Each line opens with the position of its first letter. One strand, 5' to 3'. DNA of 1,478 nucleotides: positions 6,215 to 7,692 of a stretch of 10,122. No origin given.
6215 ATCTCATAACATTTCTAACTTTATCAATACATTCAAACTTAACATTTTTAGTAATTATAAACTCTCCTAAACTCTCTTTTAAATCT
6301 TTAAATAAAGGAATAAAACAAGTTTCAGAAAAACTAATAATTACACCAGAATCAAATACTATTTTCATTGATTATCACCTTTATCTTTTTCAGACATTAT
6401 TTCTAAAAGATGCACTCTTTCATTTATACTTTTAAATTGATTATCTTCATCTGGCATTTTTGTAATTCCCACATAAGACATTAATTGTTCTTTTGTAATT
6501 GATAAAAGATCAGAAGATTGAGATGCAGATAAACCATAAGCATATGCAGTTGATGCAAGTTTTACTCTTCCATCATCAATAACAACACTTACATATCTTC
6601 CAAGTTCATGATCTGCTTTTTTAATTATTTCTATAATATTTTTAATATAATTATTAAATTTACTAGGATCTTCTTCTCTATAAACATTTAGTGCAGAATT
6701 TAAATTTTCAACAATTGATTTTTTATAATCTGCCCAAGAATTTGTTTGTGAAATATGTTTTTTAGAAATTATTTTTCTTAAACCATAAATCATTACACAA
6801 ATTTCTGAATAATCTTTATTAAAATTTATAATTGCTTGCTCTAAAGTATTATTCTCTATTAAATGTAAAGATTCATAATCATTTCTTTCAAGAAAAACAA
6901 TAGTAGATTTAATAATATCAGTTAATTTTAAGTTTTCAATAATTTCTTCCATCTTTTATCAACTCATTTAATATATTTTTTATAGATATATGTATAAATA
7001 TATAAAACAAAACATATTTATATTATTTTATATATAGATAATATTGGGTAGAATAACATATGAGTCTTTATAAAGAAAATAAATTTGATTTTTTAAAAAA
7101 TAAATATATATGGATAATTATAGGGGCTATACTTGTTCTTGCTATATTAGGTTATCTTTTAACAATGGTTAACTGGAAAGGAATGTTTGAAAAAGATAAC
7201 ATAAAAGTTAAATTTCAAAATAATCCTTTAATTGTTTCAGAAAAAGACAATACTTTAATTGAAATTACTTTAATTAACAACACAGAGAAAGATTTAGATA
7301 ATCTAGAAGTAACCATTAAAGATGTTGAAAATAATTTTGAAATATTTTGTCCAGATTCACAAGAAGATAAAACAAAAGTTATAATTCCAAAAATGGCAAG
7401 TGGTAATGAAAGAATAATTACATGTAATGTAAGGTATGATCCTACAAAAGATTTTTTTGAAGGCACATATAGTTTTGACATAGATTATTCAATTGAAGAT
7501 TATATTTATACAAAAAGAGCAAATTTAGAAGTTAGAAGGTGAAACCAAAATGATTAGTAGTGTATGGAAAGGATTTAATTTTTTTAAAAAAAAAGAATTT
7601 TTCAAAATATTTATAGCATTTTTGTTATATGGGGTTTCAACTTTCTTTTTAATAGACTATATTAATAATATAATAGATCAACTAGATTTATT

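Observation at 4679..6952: Four-gene, translationally coupled operon of uncharacterised proteins around a PIN-like nuclease: candidate expanded TA or defence-like module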

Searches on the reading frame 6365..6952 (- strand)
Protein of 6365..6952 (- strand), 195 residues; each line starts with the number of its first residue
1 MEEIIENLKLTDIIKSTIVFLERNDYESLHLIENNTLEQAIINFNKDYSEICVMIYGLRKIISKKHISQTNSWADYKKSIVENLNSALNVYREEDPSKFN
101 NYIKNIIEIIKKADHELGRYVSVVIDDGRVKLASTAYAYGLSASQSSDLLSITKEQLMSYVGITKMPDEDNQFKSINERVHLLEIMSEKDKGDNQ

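Call 3: search_protein_families(library=pfam, proteins=[window:6365-6952:-], max_evalue=1)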
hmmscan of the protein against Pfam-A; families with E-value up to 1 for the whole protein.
window:6365-6952:- (195 aa): 2 families
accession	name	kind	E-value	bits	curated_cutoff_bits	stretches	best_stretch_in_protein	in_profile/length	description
PF07002.22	Copine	-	0.073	13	27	1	78-132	67-122/218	Copine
PF05185.22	PRMT5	-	0.074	13.3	22.9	1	81-156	22-101/171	PRMT5 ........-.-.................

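Call 6: search_protein_families(library=ncbifam, proteins=[window:6365-6952:-], max_evalue=1)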
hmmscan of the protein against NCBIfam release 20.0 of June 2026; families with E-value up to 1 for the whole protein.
window:6365-6952:- (195 aa): 1 family
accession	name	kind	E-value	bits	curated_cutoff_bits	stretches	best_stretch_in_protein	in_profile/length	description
TIGR03442.1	TIGR03442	equivalog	0.0037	16.6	218.65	1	89-169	157-236/251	ergothioneine biosynthesis protein EgtC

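Call 7: search_protein_families(library=padloc, proteins=[window:6365-6952:-], max_evalue=1)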
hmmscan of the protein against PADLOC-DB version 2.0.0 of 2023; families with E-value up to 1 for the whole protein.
window:6365-6952:- (195 aa): 0 families

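Call 15: find_homologous_proteins(query=window:6365-6952:-, max_evalue=0.001)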
Query window:6365-6952:- (195 aa): 37 proteins with E <= 0.001 among 186 candidates.
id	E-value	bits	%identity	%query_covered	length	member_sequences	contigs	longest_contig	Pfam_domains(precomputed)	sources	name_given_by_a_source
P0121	1.5e-117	407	99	100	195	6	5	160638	-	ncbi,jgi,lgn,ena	-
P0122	1.7e-111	388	93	100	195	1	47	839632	-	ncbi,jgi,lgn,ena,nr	ncbi:hypothetical protein GW835_01175 [archaeon]|jgi:hypothetical protein|nr:hypothetical protein [a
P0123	5.3e-99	347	82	100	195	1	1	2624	-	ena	-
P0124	2.0e-96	339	81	99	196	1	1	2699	-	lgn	-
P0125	3.4e-95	335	79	99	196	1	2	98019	-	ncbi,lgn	-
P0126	6.6e-94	330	80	100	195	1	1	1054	-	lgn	-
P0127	3.2e-93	328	78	99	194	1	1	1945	-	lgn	-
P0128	1.5e-87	310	77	97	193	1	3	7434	-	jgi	jgi:hypothetical protein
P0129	3.1e-87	309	76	97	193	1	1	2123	-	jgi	jgi:hypothetical protein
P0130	9.5e-83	294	76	88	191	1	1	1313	-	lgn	-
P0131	7.0e-82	291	69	100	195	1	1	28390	-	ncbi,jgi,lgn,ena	-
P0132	1.7e-81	290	74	97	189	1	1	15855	-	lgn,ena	-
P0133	6.1e-80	285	73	95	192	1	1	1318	-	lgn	-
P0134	6.9e-80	285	73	95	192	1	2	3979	-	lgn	-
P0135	7.8e-80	285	72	97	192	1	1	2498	-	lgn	-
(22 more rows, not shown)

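Call 29: search_protein_families(library=pfam, alignment_id=A3, max_evalue=1)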
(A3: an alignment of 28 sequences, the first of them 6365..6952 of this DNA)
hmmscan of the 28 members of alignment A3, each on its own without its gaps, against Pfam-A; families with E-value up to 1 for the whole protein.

A. member 1, window:6365-6952:- (195 aa): 2 families
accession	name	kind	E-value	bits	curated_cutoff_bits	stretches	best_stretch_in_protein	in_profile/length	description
PF07002.22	Copine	-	0.073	13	27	1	78-132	67-122/218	Copine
PF05185.22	PRMT5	-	0.074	13.3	22.9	1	81-156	22-101/171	PRMT5 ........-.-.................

B. families by the number of members that match (of 28 scanned): 39 families (the first 25 are shown)
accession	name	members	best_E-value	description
PF03683.19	UPF0175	4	0.0043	Uncharacterised protein family (UPF0175)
PF07002.22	Copine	4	0.012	Copine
PF05478.16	Prominin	3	0.0072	Prominin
PF22453.1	TubZ-like_C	2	0.0024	Tubulin/FtsZ-like protein TubZ-like, C-terminal domain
PF05549.16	Allexi_40kDa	2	0.018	Allexivirus 40kDa protein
PF01025.24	GrpE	2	0.032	GrpE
PF05185.22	PRMT5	2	0.074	PRMT5 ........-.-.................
PF03750.18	Csm2_III-A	2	0.078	Csm2 Type III-A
PF02796.21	HTH_7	1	0.00026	Helix-turn-helix domain of resolvase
PF04634.17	YezG-like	1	0.0021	Immunity protein YezG-like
PF20299.4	NARF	1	0.0038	Nucleotidyltransferase-Associated Rossmannoid Fold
PF05073.17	Baculo_p24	1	0.011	Baculovirus P24 capsid protein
PF08822.17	DUF1804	1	0.018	Protein of unknown function (DUF1804)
PF08280.17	HTH_Mga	1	0.022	M protein trans-acting positive regulator (MGA) HTH domain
PF14357.11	DUF4404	1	0.028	Domain of unknown function (DUF4404)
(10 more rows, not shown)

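Call 30: search_solved_structures(query=A3, max_evalue=10, show_alignments=3)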
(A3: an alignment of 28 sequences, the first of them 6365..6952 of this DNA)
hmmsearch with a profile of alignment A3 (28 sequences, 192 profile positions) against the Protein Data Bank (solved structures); distinct sequences matched with E-value up to 10: 4.
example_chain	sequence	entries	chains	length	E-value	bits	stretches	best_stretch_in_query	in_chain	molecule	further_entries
9dt9_A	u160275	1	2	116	0.32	13.8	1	58-139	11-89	231_C2_TrkA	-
2doe_A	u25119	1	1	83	0.51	13.1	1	61-111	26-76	Transcription elongation regulator 1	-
8hib_V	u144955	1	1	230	1.1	12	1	9-68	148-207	LIM domain-binding protein 1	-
6tyd_V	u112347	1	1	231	1.1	12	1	9-68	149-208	LIM domain-binding protein 1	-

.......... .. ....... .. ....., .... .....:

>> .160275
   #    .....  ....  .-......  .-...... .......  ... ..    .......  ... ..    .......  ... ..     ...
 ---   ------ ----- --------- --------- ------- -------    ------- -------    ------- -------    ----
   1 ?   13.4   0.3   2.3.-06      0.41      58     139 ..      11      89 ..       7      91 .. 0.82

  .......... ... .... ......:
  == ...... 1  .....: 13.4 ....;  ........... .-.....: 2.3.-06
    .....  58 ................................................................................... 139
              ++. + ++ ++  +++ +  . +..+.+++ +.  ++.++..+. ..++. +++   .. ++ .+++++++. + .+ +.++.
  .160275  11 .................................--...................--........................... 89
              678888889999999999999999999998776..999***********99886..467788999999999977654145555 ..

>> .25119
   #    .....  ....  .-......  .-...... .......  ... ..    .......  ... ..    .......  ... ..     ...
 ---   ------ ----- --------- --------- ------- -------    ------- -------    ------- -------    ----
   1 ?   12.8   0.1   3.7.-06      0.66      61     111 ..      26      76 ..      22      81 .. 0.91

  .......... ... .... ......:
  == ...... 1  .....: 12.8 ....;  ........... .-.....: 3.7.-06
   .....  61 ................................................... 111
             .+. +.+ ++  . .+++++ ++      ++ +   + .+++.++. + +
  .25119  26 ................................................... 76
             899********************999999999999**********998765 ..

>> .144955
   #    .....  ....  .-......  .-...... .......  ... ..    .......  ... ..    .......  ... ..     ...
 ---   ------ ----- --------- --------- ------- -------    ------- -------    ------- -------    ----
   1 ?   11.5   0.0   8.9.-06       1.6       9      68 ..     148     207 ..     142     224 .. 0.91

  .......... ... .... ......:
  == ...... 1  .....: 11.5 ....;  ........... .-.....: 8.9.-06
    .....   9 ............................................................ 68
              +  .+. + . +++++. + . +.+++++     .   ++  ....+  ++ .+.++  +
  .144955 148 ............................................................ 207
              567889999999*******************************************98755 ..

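Call 41: search_protein_families(library=pfam, alignment_id=A4, max_evalue=0.1)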
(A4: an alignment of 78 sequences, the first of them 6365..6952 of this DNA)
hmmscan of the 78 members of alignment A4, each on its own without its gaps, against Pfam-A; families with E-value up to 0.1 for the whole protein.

A. member 1, window:6365-6952:- (195 aa): 2 families
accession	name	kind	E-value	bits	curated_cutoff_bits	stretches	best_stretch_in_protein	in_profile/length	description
PF07002.22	Copine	-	0.073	13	27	0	78-132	67-122/218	Copine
PF05185.22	PRMT5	-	0.074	13.3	22.9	0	81-156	22-101/171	PRMT5 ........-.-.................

B. families by the number of members that match (of 78 scanned): 73 families (the first 25 are shown)
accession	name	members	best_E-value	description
PF03683.19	UPF0175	26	0.0001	Uncharacterised protein family (UPF0175)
PF02796.21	HTH_7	9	0.00026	Helix-turn-helix domain of resolvase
PF17866.7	AAA_lid_6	3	0.0083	AAA lid domain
PF01895.24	PhoU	2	0.0029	PhoU domain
PF13250.11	DUF4041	2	0.0043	Domain of unknown function (DUF4041)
PF05478.16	Prominin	2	0.0072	Prominin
PF23129.1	DotZ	2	0.02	DotZ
PF01381.28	HTH_3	2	0.024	Helix-turn-helix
PF05549.16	Allexi_40kDa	2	0.034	Allexivirus 40kDa protein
PF23220.1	HAT_Syf1_M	2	0.042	Pre-mRNA-splicing factor SYF1 middle HAT repeat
PF15935.10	RnlA_toxin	1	8.3e-05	RNase LS, bacterial toxin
PF23216.1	WH_CYT4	1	0.0015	Mitochondrial protein cyt-4, winged helix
PF04297.20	UPF0122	1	0.0022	Putative helix-turn-helix protein, YlxM / p13 like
PF08878.16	HamA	1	0.0024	HamA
PF11865.14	mTOR_dom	1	0.0039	Serine/threonine-protein kinase mTOR domain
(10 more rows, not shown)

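Call 42: search_solved_structures(query=A4, max_evalue=10, show_alignments=3)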
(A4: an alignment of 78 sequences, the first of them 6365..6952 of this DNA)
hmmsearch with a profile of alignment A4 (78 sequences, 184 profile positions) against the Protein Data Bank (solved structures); distinct sequences matched with E-value up to 10: 21.
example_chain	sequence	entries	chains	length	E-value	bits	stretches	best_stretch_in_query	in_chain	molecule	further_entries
7unh_A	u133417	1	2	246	0.00011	25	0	66-102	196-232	SP2 designed chlorophyll dimer protein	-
7uni_A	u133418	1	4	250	0.00012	24.9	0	66-102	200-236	SP2-ZnPPaM designed chlorophyll dimer protein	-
8glt_1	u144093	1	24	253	0.026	17.3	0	66-102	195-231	C2-chlorophyll-comp_O32-15_ctermHis, polyalanine model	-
5cwo_A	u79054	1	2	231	0.035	16.8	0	66-111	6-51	Designed helical repeat protein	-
9lul_H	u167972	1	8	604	0.095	15.4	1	37-115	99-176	E3 ubiquitin-protein ligase COP1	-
3upv_A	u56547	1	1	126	0.11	15.2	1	60-142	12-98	Heat shock protein STI1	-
9ltr_A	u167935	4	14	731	0.13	15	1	37-115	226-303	E3 ubiquitin-protein ligase COP1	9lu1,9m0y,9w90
7sq3_A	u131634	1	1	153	0.27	13.9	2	38-111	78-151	Designed trefoil knot protein, variant 1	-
5cwf_A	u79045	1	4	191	0.29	13.8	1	72-107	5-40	Designed helical repeat protein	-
7jh6_A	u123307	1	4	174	0.41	13.4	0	60-108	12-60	Two-domain di-Zn(II) and porphyrin-binding protein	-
9v39_A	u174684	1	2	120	0.55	12.9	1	60-121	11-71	De novo designed serotonin binder SROb2_30, chain A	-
5z5b_A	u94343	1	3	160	0.84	12.3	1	89-177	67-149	Protein-tyrosine phosphatase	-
6kos_A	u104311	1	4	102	0.87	12.3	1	65-126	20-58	SUWA (Super WA20)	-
8a3k_UNK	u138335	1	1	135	0.91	12.2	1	43-115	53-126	sc-apCC-4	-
8g4k_A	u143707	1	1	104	1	12.1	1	5-108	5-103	5HCS_TGFBR2_1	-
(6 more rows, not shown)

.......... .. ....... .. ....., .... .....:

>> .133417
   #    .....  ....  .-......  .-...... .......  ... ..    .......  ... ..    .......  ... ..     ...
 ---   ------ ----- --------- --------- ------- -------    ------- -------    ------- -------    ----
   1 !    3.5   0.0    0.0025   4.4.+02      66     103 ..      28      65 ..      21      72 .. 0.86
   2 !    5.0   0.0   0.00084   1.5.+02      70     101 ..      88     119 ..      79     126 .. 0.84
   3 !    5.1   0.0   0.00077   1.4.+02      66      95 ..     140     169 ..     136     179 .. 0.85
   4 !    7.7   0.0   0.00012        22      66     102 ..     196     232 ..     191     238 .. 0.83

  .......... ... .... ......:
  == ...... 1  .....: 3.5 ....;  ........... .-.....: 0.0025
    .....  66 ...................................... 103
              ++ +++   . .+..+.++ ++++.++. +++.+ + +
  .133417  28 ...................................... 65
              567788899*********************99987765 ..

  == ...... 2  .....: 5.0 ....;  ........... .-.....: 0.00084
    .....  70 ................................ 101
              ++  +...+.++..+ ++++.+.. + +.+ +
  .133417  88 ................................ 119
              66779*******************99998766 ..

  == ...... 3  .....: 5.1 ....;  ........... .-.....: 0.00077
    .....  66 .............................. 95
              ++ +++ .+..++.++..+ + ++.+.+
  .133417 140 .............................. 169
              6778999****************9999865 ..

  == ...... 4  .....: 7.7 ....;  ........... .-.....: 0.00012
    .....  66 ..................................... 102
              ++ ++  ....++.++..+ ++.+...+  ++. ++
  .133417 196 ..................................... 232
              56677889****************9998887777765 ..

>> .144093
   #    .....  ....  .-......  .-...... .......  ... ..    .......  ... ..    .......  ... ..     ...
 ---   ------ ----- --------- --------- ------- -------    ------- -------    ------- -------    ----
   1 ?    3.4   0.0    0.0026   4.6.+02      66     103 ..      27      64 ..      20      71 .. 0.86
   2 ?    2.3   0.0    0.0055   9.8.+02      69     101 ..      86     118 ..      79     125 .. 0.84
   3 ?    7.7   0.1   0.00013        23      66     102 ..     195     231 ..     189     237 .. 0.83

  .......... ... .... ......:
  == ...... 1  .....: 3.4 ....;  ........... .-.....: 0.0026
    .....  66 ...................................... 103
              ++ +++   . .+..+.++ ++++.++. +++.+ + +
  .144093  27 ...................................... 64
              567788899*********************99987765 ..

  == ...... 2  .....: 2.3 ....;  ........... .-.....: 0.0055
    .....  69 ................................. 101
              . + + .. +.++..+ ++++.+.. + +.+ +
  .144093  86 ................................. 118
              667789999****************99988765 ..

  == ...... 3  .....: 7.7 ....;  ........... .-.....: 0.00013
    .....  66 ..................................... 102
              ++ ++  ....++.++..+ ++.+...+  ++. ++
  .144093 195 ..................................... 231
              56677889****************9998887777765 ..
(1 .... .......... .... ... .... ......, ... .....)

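Call 55: predict_structure(alignment_id=A5)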
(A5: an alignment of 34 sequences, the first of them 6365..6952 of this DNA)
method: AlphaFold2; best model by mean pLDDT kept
length: 195 residues; sequences in the alignment: 34
mean_pLDDT: 82.6   pTM: 0.77
mean pLDDT of the five models: 82.6, 82.4, 82.0, 81.7, 81.0
residues with pLDDT >= 90: 124; 70-90: 26; 50-70: 13; < 50: 32
segments of 3 or more residues with pLDDT < 50: 1-4, 165-184, 189-195
pLDDT, mean of each block of 10 residues (from residue 1): 60 97 95 95 95 96 86 93 97 92 96 80 84 93 94 91 52 44 49 43
secondary structure, 60 per line:
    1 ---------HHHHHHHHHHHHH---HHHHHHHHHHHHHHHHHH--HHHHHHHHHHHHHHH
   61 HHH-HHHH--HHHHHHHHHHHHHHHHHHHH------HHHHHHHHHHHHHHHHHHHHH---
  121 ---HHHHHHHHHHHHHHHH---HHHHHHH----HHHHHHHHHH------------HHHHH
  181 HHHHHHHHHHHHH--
elements in order: H10-22 H26-43 H46-63 H65-68 H71-90 H97-117 H124-139 H143-149 H154-163 H176-193

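Call 59: fold_search(model_id=the predicted structure, library=pdb)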
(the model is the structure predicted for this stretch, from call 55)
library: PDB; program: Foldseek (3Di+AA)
matches with E <= 10: 219; with E <= 0.001: 0
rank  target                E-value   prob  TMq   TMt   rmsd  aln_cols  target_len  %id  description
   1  9qo0_C                5.3e-01  0.35  0.29  0.19  15.8       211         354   12  Pre-activated 9-subunit COP9 signalosome and neddylated SCF (Skp1-Skp2-Cks1) complex structure (released 2026-02-18)
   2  8tf5                  8.5e-01  0.23  0.28  0.17  21.6       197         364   13  Crystal structure of orphan G protein-coupled receptor 6, pseudoapo form (released 2024-12-04)
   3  9qo4_C                1.4e+00  0.18  0.27  0.16  15.3       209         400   12  Dissociation-state-3 of 9-subunit CSN and SCF (SKP1-SKP2-CKS1) complex (released 2026-02-04)
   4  5uig                  1.4e+00  0.20  0.30  0.17  20.3       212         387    8  Crystal structure of adenosine A2A receptor bound to a novel triazole-carboximidamide antagonist (released 2017-02-08)
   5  9had_C                1.5e+00  0.21  0.22  0.31   9.6       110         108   11  Der f 21 dust mite allergen with computationally designed DerF21_b10 binder (released 2024-12-18)
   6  9llg_R                1.6e+00  0.13  0.25  0.16  21.1       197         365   10  Cryo-EM structure of D1R in complex with de novo designed negative allosteric GEM targeting TM5/6/7 (released 2026-03-04)
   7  1rcp_A                1.7e+00  0.44  0.28  0.40   8.5       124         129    7  CYTOCHROME C' (released 1996-06-10)
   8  9jfu_R                1.7e+00  0.20  0.29  0.17  23.3       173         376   12  Cryo-EM structure of inactive GPR4 with NE52-QQ57 (released 2025-04-23)
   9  5cwl_A                1.9e+00  0.23  0.29  0.32  12.6       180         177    9  Crystal structure of de novo designed helical repeat protein DHR54 (released 2015-12-16)
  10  6ep3_B                2.0e+00  0.20  0.23  0.21  13.7       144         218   10  Lar controls the expression of the Listeria monocytogenes agr system and mediates virulence. (released 2018-07-25)
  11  6m97                  2.0e+00  0.14  0.27  0.26  18.6       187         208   13  Crystal structure of the high-affinity copper transporter Ctr1 (released 2019-04-03)
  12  1cpr                  2.1e+00  0.33  0.28  0.39   8.5       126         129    9  ST. LOUIS CYTOCHROME C' FROM THE PURPLE PHOTOTROPIC BACTERIUM, RHODOBACTER CAPSULATUS (released 1997-01-27)
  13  8fin_B                2.1e+00  0.25  0.31  0.35  12.3       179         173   10  Multi-state design of two-state switchable hinge proteins (released 2023-08-16)
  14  9d3e_A                2.2e+00  0.12  0.26  0.16  21.0       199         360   12  Cryo-EM structure of CCR6 bound by SQA1 and OXM2 (released 2024-09-11)
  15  8zwf_A                2.3e+00  0.10  0.23  0.15  21.4       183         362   13  cryoEM structure of JR14a bound C3aR-BRIL-BAG2 complex (released 2025-05-14)
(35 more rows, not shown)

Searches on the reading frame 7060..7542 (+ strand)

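Call 3: search_protein_families(library=pfam, proteins=[window:7060-7542:+], max_evalue=1)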
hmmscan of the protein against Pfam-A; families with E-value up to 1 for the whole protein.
window:7060-7542:+ (160 aa): 2 families
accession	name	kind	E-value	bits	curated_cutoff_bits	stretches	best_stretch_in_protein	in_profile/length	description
PF14796.11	AP3B1_C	-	0.015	15.7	27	1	47-95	73-120/148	Clathrin-adaptor complex-3 beta-1 subunit C-terminal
PF17534.7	DUF5453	-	0.34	11.3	25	0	4-109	69-179/186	Family of unknown function (DUF5453)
